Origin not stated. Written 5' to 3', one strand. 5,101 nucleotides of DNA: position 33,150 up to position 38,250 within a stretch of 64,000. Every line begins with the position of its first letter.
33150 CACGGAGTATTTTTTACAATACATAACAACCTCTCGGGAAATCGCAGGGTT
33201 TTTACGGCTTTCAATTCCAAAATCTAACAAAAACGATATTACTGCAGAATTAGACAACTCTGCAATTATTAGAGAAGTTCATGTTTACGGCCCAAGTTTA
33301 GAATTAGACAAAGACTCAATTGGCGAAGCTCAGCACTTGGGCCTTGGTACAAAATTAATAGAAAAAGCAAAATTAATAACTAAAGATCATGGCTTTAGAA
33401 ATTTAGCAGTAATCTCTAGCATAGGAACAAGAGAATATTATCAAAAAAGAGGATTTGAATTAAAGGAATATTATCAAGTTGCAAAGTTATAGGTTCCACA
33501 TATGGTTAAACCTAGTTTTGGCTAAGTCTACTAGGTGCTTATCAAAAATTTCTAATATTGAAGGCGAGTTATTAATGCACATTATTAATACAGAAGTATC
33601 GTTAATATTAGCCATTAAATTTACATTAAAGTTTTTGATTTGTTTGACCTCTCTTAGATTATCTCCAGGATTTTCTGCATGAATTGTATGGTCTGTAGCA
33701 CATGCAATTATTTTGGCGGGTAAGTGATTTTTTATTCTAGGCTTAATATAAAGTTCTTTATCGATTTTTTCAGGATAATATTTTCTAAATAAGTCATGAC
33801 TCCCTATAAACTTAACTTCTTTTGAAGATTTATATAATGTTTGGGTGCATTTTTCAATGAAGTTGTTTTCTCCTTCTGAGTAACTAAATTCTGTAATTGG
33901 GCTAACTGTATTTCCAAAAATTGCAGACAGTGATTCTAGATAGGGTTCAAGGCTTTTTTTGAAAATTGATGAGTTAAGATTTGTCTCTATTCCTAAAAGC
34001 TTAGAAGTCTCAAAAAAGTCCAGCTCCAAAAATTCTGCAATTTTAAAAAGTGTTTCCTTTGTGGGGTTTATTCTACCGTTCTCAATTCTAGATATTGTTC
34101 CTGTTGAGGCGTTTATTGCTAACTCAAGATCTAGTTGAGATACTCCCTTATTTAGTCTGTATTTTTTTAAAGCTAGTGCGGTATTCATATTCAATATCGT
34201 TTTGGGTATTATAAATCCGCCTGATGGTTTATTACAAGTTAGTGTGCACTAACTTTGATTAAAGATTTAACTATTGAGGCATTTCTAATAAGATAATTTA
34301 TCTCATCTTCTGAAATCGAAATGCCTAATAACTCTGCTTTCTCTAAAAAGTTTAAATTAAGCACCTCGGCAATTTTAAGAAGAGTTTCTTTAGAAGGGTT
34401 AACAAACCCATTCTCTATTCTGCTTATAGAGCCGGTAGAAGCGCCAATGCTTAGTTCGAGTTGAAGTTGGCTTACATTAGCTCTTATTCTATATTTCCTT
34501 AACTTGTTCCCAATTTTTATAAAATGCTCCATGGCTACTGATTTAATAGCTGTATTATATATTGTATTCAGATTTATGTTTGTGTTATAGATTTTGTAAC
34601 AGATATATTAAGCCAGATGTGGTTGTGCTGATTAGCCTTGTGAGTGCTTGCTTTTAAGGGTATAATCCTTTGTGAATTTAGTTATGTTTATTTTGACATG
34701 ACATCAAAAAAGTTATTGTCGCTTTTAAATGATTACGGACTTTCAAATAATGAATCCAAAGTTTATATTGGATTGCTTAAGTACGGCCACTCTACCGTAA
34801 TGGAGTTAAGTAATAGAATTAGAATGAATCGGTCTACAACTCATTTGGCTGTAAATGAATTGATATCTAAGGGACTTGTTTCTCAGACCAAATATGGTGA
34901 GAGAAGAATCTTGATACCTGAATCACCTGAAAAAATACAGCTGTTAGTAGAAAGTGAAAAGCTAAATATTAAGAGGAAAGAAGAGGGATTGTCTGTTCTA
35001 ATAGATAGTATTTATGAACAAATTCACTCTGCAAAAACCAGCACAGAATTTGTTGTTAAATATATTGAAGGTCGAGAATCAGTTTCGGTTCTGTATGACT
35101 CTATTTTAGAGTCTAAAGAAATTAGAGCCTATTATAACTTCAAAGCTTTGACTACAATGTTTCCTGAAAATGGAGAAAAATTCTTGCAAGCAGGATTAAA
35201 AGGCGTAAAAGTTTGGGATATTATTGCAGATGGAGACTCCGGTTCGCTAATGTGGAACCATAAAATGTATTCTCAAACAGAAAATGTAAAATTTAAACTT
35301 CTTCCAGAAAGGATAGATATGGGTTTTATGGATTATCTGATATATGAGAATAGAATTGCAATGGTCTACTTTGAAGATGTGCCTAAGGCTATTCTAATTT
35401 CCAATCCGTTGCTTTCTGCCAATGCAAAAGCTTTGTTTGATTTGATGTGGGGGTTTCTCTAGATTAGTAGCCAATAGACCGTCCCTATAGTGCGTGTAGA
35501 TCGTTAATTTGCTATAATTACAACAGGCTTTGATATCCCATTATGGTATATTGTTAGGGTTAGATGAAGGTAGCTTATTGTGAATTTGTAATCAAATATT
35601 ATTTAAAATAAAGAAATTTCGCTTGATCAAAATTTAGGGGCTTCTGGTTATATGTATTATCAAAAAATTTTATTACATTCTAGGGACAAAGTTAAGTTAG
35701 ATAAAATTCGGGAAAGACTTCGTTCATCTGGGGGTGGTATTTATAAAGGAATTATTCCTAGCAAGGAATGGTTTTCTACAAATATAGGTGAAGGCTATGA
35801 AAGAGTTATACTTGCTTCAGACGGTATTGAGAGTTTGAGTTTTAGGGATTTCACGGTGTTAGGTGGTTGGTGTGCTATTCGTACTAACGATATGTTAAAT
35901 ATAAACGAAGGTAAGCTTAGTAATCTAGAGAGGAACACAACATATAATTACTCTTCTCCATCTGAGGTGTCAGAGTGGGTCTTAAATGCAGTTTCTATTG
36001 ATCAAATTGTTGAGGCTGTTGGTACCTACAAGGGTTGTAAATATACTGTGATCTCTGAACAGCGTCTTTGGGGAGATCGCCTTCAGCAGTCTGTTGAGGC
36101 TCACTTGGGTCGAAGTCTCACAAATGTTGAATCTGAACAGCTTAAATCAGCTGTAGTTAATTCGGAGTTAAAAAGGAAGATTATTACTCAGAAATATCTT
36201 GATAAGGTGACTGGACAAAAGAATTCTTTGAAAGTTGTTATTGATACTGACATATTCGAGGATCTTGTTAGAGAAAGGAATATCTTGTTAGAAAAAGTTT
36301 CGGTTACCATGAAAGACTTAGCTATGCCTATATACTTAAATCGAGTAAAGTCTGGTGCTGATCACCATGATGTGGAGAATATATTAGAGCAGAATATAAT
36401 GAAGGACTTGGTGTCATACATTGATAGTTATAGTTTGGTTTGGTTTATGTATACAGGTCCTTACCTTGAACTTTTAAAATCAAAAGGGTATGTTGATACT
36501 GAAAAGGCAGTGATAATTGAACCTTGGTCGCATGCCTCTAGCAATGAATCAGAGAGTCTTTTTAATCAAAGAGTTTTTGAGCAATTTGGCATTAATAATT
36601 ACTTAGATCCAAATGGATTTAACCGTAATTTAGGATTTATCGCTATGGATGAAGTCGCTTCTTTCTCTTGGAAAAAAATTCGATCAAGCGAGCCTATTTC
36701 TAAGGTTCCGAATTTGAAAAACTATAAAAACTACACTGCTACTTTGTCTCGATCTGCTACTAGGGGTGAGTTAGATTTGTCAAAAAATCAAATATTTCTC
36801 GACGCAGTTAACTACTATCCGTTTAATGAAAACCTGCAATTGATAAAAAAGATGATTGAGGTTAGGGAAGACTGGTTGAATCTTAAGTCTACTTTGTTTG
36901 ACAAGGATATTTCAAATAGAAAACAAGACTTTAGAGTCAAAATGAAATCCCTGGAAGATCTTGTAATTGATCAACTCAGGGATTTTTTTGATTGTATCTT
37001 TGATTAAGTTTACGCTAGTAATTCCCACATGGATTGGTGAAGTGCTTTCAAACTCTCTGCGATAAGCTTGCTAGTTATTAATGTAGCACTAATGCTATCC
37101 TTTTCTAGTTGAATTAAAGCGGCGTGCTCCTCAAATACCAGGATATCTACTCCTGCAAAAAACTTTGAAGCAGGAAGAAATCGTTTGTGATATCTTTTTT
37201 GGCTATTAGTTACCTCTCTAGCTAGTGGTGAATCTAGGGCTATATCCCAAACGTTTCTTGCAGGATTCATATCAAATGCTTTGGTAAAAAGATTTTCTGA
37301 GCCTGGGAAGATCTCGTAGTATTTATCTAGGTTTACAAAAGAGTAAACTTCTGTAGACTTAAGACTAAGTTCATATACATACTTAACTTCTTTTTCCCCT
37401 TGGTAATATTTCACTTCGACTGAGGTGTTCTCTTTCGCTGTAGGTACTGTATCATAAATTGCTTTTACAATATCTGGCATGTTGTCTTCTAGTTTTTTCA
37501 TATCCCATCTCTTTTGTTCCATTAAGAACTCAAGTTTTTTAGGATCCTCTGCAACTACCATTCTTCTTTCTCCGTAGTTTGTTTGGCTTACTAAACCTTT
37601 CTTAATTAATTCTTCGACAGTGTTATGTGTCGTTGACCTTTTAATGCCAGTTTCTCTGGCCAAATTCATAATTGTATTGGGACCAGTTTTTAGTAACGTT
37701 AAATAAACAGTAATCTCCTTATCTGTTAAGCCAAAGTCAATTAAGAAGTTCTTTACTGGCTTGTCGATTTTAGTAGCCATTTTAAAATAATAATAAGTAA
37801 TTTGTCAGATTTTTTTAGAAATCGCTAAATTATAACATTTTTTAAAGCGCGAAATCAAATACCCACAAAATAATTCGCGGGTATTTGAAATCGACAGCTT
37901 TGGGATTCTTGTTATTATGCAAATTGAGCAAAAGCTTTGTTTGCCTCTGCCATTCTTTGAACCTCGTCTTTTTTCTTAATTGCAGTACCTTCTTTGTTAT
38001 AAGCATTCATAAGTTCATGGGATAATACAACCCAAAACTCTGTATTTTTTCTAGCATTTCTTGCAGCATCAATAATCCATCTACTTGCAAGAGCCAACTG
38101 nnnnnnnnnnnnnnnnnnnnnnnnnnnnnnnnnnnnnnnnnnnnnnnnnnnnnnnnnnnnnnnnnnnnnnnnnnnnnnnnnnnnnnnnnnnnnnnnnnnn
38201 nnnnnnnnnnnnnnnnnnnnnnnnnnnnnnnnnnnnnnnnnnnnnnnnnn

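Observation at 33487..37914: Regulator island (two XRE paralogs, two TrmB-like paralogs, one 451-aa unknown) in place of fusA after rpsG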

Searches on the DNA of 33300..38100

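Call 85: search_rna_families(source=window, start=33300, end=38100, threshold=evalue, max_evalue=1)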
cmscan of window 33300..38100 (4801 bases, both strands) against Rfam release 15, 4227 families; matches with E-value up to 1: 1.
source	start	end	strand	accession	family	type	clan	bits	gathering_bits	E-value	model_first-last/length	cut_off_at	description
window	35102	35130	+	RF01904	HOTAIR_1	Gene; lncRNA;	-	23.6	44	0.3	1-37/37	no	HOTAIR conserved region 1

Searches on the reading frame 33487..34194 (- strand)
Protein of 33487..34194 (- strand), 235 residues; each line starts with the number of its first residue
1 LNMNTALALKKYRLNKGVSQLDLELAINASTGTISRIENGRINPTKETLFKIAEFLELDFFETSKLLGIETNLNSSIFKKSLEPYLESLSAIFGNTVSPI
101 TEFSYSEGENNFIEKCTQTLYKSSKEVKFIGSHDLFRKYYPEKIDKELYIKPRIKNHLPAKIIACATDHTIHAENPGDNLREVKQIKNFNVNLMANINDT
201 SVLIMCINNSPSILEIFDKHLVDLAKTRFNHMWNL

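Call 4: search_protein_families(library=pfam, proteins=[window:33487-34194:-], max_evalue=0.01)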
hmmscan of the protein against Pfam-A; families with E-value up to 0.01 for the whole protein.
window:33487-34194:- (235 aa): 4 families
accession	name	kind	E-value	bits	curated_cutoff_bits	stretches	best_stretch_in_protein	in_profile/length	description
PF01381.28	HTH_3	-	2.6e-13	50.2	23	1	9-60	1-52/55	Helix-turn-helix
PF12844.13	HTH_19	-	3.4e-08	33.7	30.2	1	9-59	4-54/64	Helix-turn-helix domain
PF13560.12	HTH_31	-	5.2e-06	27.1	27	1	8-59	5-57/64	Helix-turn-helix domain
PF13443.12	HTH_26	-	0.002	18.8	22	1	9-59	2-53/63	Cro/C1-type HTH DNA-binding domain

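Call 72: find_homologous_proteins(query=window:33487-34194:-, max_evalue=0.00001)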
Query window:33487-34194:- (235 aa): 5 proteins with E <= 0.00001 among 322 candidates.
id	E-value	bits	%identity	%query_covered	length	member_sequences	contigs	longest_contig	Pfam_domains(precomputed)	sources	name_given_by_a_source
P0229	1.1e-148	511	100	99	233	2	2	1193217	PF12844.14,PF01381.29,PF13560.13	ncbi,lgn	-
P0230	9.5e-39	151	41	98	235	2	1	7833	PF12844.14,PF01381.29,PF13560.13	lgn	-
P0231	1.9e-14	72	66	26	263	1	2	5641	PF12844.14,PF13185.13,PF01590.33,PF01381.29,PF13492.13,PF13560.13,PF13443.13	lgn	-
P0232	1.2e-12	66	57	30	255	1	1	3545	PF12844.14,PF13185.13,PF01381.29,PF13560.13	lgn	-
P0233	1.1e-9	56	61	26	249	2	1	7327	PF12844.14,PF01381.29,PF13560.13,PF13443.13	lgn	-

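Call 73: find_encoding_contigs(protein=P0230, flank=8000, max_places=1)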
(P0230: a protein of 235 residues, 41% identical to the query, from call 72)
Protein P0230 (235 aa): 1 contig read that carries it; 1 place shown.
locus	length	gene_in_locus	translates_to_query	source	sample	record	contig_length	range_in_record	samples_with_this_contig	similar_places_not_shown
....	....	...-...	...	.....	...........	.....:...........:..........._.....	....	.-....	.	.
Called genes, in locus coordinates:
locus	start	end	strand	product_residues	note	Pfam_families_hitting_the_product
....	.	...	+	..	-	?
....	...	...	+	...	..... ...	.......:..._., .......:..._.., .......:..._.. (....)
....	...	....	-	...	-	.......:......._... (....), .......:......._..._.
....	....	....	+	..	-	-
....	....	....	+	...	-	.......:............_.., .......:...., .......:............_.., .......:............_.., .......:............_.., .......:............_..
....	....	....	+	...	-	-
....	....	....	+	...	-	-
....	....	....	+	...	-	-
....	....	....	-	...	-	-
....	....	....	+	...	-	?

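Call 75: search_protein_families(library=padloc, proteins=[window:33487-34194:-], max_evalue=0.01)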
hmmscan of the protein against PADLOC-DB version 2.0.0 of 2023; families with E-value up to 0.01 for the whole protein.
window:33487-34194:- (235 aa): 12 families
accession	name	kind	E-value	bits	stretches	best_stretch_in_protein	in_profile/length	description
PDLC02926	HTH_VI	-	2.8e-08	31.9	1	8-59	5-56/92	-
PDLC03951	RmrA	-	4.1e-06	24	1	8-59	12-63/400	-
PDLC03944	RmrA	-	1.1e-05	22.8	1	8-65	10-69/384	-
PDLC03947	RmrA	-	1.9e-05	21.7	1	9-61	16-70/383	-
PDLC03954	RmrA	-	3.7e-05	20.8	1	8-63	14-71/380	-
PDLC03952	RmrA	-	0.00049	17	1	9-65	27-85/395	-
PDLC04760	PDC-M64C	-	0.00099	17.4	1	14-65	36-87/93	-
PDLC04142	capH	-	0.001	18.1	1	1-72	3-71/103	capH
PDLC03948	RmrA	-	0.0011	15.9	1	13-68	17-74/397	-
PDLC03668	Control_protein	-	0.0019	16.7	1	7-58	11-62/79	control protein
PDLC03946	RmrA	-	0.0026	14.6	1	12-73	10-73/357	-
PDLC03949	RmrA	-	0.0036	14.2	1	10-66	8-66/363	-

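Call 76: search_protein_families(library=ncbifam, proteins=[window:33487-34194:-], max_evalue=0.001)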
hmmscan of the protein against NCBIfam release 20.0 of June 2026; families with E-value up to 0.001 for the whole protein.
window:33487-34194:- (235 aa): 4 families
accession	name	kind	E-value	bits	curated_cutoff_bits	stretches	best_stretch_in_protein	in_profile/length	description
NF041951.1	phage_RstR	subfamily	2.4e-06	27.8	80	1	3-58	1-56/108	RstR family transcriptional repressor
TIGR00270.2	TIGR00270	equivalog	2.1e-05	24.4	110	1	9-65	80-136/159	multiprotein bridging factor aMBF1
NF047948.1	male_kill_WMK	equivalog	6.3e-05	22.6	300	1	8-60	166-218/300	WO male-killing family protein Wmk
TIGR03070.1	couple_hipB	subfamily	0.00013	21.8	71.65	1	7-58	5-56/58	type II toxin-antitoxin system Y4mF family antitoxin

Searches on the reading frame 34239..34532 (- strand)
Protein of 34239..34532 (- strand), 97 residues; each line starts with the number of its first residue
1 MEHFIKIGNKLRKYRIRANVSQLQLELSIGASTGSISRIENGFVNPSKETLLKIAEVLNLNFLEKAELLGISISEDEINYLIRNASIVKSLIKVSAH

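Call 4: search_protein_families(library=pfam, proteins=[window:34239-34532:-], max_evalue=0.01)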
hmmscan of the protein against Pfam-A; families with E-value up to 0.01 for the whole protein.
window:34239-34532:- (97 aa): 4 families
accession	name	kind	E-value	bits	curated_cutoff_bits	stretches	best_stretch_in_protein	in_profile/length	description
PF01381.28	HTH_3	-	6e-13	49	23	1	11-63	1-53/55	Helix-turn-helix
PF12844.13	HTH_19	-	3.2e-09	37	30.2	1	8-61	1-54/64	Helix-turn-helix domain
PF13560.12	HTH_31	-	3.5e-08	34.1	27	1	8-60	3-56/64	Helix-turn-helix domain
PF13443.12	HTH_26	-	1.7e-05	25.4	22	1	10-62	1-54/63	Cro/C1-type HTH DNA-binding domain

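Call 75: search_protein_families(library=padloc, proteins=[window:34239-34532:-], max_evalue=0.01)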
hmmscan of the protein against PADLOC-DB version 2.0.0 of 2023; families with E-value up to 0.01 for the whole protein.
window:34239-34532:- (97 aa): 16 families
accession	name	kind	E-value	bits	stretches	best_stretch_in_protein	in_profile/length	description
PDLC02926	HTH_VI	-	2.6e-08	32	1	6-61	1-56/92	-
PDLC03947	RmrA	-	7.3e-07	26.3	1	7-62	12-67/383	-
PDLC03951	RmrA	-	1.4e-06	25.5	1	8-91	10-91/400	-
PDLC03954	RmrA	-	4.4e-06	23.9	1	8-62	12-66/380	-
PDLC03952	RmrA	-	8.8e-06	22.8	1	7-59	23-75/395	-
PDLC03944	RmrA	-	3.2e-05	21.2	1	8-60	8-60/384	-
PDLC03665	Control_protein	-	3.6e-05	21.9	1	5-61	7-64/77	control protein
PDLC04142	capH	-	5.1e-05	22.3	1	6-75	6-72/103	capH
PDLC03949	RmrA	-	0.00015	18.8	1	10-66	6-64/363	-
PDLC03946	RmrA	-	0.00032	17.5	1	10-60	6-56/357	-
PDLC03943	RmrA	-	0.00052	17.2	1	8-83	4-79/370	-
PDLC04775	PDC-M69A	-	0.00054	18.5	1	2-62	2-63/113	-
PDLC03948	RmrA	-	0.00068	16.6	1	8-60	10-62/397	-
PDLC03945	RmrA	-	0.0026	15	1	7-86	3-86/394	-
PDLC03664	Control_protein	-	0.0027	16.1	1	4-61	11-68/74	control protein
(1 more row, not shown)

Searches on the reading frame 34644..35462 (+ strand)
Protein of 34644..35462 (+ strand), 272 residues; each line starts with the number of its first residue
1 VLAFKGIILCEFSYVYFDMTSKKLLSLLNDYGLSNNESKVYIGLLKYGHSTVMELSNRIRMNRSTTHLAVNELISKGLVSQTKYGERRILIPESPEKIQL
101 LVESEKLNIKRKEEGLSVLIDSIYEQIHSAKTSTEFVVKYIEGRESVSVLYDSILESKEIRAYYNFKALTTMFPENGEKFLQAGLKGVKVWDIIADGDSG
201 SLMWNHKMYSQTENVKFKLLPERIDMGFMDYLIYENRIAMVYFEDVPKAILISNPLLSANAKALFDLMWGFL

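Call 4: search_protein_families(library=pfam, proteins=[window:34644-35462:+], max_evalue=0.01)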
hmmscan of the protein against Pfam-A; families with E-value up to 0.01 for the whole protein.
window:34644-35462:+ (272 aa): 3 families
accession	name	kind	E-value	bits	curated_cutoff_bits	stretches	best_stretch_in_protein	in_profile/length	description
PF01978.25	TrmB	-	1.1e-11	44.8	25.6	1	28-83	1-56/68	Sugar-specific transcriptional regulator TrmB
PF12802.13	MarR_2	-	0.0012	19.4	27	1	50-81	21-52/61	MarR family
PF09339.16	HTH_IclR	-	0.0025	18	22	1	51-81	20-50/52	IclR helix-turn-helix domain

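Call 75: search_protein_families(library=padloc, proteins=[window:34698-35462:+], max_evalue=0.01)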
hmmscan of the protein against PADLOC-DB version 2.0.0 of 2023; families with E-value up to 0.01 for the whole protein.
window:34698-35462:+ (254 aa): 6 families
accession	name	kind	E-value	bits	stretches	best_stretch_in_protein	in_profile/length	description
PDLC01858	CARF3--CARF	-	2.2e-05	22.5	1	13-67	140-193/204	-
PDLC01268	CasR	-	0.0005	18.1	1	13-65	120-169/179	"CAS-I,CAS-II,CAS-III,CAS-IV,CAS-V,CAS-VI; associated_signaling"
PDLC01438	Csa3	-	0.00076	17.6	1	25-127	155-247/305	"CAS-I,CAS-II,CAS-III,CAS-IV,CAS-V,CAS-VI; associated_signaling"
PDLC01849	CARF3--CARF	-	0.0023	15.6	1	12-66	133-186/197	-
PDLC01434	CasR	-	0.0038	15.1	1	11-68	122-178/191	"CAS-I,CAS-II,CAS-III,CAS-IV,CAS-V,CAS-VI; associated_signaling"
PDLC01848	CARF3--CARF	-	0.0046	14.6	1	19-65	139-183/197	-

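Call 76: search_protein_families(library=ncbifam, proteins=[window:34698-35462:+], max_evalue=0.001)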
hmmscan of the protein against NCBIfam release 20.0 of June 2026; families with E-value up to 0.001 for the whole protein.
window:34698-35462:+ (254 aa): 3 families
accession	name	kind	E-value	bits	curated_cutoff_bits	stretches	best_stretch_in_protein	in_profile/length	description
NF053606.1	Sta1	subfamily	1.4e-08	34.7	80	1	13-67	16-70/100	Sta1 family transcriptional regulator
NF040939.2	trans_reg_lrs14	equivalog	7.4e-08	32.4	90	1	12-71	16-76/103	Lrs14 family HTH-type transcriptional regulator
NF047390.1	TransRegTrmBL1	equivalog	0.00013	21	650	1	1-116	1-112/341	HTH-type sugar sensing transcriptional regulator TrmBL1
